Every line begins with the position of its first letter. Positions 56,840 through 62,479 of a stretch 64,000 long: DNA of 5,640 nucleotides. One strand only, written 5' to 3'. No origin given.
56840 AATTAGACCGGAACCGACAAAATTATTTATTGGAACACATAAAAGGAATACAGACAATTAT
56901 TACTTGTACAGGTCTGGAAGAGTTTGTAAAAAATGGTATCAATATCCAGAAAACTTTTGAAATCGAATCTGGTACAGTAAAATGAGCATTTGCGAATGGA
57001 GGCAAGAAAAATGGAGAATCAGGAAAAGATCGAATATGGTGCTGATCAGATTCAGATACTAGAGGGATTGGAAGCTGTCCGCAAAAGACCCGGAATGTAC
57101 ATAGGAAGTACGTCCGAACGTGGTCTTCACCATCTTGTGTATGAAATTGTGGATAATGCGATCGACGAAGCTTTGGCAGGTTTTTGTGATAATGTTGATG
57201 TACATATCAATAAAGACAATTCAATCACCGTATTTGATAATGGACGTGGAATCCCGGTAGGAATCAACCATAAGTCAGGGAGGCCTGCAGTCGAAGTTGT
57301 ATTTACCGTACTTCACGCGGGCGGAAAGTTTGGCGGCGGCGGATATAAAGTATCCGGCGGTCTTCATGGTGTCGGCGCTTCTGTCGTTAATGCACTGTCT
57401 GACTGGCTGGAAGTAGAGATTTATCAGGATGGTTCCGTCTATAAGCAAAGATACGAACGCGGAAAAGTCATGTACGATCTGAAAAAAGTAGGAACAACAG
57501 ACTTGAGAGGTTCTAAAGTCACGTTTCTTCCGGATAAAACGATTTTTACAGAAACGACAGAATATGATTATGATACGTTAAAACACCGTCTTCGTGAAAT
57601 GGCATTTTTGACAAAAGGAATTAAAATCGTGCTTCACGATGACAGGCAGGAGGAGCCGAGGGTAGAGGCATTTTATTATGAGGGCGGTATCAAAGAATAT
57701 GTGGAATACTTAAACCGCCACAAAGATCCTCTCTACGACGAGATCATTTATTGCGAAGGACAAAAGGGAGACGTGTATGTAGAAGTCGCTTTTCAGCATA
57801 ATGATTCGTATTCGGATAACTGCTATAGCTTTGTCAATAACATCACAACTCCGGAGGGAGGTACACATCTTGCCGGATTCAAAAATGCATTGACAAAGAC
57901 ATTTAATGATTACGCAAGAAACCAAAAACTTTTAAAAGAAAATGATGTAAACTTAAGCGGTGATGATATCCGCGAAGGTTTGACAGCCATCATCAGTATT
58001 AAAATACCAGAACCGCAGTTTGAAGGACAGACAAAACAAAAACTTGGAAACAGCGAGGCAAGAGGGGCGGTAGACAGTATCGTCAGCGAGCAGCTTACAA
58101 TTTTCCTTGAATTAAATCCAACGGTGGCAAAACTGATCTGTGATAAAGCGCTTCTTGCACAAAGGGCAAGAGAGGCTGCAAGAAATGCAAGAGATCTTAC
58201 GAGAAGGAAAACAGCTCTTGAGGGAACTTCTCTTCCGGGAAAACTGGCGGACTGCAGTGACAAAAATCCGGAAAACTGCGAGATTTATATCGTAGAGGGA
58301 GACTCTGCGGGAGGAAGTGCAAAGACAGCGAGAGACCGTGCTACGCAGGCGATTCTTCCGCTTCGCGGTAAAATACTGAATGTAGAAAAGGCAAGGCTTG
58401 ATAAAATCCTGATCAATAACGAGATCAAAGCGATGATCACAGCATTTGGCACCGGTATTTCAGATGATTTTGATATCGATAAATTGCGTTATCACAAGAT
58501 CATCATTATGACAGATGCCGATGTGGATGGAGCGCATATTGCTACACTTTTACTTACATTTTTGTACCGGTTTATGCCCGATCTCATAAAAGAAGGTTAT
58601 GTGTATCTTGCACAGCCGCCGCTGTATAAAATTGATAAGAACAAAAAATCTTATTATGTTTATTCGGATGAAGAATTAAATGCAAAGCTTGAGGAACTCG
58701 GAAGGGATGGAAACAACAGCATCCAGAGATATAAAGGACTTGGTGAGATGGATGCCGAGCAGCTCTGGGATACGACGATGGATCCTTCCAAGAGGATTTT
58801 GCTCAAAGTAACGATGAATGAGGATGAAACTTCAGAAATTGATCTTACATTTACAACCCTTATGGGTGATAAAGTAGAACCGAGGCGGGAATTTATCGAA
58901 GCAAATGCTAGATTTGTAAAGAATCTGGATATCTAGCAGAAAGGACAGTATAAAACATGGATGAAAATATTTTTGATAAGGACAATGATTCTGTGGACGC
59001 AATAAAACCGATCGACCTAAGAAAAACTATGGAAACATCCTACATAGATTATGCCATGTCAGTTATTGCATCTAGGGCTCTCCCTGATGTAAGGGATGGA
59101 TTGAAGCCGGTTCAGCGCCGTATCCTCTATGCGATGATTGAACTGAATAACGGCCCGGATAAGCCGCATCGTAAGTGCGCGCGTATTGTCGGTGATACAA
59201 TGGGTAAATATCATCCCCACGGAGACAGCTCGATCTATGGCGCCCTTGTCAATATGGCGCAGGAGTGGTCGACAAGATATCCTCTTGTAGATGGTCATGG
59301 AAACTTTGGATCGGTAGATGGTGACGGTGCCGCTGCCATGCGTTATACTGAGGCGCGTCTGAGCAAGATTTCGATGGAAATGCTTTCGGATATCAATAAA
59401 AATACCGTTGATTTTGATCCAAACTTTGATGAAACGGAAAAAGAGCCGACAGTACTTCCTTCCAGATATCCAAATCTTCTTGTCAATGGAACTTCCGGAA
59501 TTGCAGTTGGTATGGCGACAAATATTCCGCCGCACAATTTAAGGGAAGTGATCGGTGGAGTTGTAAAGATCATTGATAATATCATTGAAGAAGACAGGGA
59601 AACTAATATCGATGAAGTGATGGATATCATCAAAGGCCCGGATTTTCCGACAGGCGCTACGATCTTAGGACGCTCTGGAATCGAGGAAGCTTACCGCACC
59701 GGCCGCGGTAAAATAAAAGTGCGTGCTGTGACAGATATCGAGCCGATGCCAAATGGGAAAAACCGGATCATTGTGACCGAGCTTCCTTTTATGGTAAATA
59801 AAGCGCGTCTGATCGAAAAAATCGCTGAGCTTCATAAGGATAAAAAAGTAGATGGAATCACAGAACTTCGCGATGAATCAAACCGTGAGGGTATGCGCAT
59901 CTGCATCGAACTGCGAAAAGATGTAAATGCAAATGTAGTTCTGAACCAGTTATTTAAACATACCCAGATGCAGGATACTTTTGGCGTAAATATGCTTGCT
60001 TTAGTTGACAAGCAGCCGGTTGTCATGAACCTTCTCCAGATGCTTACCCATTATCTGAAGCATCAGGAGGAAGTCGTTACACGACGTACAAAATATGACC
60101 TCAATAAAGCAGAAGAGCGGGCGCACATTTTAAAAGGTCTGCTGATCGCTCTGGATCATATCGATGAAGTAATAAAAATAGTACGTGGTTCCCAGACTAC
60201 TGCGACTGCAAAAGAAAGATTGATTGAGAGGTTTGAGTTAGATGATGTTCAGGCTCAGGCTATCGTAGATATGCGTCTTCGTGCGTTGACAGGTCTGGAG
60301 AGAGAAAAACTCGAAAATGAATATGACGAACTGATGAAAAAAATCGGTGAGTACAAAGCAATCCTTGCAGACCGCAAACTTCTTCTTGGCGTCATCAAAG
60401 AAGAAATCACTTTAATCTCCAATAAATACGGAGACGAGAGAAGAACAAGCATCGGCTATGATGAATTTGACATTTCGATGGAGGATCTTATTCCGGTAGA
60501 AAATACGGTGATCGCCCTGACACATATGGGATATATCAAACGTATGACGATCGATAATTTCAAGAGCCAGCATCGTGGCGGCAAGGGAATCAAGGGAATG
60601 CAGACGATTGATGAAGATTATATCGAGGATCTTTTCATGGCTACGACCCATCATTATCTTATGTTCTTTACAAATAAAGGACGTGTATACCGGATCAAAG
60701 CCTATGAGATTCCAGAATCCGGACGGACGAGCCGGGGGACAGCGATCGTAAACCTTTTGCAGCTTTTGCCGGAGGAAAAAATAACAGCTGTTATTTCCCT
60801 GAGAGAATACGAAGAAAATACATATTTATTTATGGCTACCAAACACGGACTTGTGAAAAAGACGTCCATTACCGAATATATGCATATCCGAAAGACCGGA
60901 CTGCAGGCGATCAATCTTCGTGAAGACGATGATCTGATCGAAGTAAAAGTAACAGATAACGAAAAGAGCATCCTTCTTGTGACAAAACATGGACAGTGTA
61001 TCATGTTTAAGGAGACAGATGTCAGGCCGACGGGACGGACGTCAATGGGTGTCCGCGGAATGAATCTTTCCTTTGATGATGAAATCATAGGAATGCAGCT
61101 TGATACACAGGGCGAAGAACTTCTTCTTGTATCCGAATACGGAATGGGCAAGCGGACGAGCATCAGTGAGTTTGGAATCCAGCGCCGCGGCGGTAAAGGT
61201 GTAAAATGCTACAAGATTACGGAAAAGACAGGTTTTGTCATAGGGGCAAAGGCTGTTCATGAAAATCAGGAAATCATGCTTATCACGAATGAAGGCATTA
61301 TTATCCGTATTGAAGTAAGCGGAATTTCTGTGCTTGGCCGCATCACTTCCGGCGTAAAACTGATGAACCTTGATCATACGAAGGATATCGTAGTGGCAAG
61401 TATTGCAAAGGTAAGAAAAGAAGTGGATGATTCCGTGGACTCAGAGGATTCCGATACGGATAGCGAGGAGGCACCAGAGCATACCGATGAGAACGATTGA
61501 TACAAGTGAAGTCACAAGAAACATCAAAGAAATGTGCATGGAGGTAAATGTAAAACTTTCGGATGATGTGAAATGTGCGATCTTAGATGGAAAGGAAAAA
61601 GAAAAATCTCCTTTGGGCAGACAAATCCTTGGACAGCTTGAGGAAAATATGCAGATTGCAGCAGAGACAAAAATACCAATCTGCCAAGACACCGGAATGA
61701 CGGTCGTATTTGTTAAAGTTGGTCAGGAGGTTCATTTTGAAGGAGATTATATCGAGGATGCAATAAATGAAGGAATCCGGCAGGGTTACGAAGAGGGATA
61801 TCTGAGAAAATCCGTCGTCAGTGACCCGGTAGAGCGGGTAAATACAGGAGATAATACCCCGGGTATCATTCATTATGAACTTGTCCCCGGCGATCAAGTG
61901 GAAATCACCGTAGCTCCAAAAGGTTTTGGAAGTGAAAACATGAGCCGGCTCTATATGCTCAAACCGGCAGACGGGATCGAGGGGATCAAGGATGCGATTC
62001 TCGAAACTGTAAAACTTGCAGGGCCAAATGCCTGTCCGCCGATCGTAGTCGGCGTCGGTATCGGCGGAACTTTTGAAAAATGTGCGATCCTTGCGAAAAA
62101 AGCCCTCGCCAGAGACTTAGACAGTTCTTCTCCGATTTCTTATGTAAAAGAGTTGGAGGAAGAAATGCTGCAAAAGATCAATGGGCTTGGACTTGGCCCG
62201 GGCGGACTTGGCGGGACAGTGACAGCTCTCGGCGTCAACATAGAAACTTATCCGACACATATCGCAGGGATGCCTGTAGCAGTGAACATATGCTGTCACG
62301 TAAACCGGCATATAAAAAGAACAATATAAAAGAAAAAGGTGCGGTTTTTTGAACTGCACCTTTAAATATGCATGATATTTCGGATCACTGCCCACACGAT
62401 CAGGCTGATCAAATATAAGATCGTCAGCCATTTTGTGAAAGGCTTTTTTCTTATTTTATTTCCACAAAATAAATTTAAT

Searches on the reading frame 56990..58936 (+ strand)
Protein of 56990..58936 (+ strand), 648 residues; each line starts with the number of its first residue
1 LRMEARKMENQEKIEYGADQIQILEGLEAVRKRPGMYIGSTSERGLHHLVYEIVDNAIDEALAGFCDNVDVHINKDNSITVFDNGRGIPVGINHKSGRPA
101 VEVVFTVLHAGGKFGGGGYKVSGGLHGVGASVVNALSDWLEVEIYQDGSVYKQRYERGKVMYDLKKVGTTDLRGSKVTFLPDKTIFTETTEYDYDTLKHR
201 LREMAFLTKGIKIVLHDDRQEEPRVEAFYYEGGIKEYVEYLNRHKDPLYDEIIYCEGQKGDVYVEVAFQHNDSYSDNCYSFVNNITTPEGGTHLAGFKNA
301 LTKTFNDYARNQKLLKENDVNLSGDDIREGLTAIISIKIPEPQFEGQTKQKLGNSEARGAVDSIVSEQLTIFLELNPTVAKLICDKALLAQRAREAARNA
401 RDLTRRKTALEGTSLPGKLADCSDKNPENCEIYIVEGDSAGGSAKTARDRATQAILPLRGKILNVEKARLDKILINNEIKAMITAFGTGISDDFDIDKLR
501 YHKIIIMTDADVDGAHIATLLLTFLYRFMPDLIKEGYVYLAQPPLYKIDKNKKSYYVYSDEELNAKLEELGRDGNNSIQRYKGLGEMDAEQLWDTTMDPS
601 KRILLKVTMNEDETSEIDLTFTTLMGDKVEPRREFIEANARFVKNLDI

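Call 49: list_cluster_members(proteins=[window:56990-58936:+, window:52944-54299:+, window:46717-48636:-])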
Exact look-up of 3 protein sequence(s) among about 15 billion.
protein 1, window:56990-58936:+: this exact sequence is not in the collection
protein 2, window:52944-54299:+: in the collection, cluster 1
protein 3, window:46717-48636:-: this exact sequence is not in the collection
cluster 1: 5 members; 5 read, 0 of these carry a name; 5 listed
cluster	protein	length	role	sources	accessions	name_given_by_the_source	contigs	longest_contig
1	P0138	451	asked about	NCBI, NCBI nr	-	-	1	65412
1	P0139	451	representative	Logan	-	-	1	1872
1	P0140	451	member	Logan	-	-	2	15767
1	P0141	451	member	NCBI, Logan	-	-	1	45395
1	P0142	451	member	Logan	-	-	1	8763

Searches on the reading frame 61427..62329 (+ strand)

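Call 72: search_protein_families(library=pfam, max_evalue=0.001, proteins=[window:61427-62329:+])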
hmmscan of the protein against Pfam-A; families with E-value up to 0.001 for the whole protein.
window:61427-62329:+ (300 aa): 1 family
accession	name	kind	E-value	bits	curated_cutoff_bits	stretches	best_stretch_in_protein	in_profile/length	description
PF05681.19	Fumerase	-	3.4e-119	397.5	25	1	31-297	2-268/270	Fumarate hydratase (Fumerase)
